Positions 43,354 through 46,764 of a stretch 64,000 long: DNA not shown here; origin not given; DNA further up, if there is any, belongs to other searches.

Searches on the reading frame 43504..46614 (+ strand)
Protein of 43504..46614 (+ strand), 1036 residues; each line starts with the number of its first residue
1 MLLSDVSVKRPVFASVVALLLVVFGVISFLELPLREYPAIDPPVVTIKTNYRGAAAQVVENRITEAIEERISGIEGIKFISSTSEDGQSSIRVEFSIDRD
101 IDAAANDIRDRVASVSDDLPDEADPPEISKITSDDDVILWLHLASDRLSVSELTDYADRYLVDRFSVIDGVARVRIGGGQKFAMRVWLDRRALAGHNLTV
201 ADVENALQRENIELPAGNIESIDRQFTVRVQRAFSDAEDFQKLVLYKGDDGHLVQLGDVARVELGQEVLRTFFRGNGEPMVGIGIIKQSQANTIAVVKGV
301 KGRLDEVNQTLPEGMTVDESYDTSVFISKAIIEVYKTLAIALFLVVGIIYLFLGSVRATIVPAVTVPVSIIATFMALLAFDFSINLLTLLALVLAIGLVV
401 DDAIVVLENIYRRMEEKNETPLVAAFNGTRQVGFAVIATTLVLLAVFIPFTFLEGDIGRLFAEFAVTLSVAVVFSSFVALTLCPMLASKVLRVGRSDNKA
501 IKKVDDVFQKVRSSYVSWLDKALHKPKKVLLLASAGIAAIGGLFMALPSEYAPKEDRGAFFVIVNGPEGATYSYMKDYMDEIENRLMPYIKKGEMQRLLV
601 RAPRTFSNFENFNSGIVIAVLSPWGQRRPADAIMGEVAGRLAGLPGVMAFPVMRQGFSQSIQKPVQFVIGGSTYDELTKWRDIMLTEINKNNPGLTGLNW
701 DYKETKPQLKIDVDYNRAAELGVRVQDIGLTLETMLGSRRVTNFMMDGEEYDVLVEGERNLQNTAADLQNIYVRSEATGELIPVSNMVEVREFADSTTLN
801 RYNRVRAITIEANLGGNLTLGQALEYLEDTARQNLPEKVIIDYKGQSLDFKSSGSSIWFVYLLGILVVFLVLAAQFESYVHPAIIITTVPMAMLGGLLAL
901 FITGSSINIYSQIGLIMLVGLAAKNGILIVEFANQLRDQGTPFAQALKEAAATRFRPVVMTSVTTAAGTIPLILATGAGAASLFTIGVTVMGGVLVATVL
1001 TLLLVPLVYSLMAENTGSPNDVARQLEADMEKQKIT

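Call 48: search_protein_families(library=pfam, proteins=[window:43504-46614:+], max_evalue=0.00001)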
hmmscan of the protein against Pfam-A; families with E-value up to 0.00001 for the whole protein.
window:43504-46614:+ (1036 aa): 3 families
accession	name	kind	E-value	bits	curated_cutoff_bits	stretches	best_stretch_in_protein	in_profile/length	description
PF00873.25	ACR_tran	-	4.2e-296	985.3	28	1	4-1012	2-1020/1021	AcrB/AcrD/AcrF family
PF03176.21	MMPL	-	7.1e-13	48.6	20.5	1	838-1015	122-305/333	MMPL family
PF02355.23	SecD_SecF_C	-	1.4e-08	34.8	20.5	1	334-486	33-186/189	Protein export membrane protein SecD/SecF, C-terminal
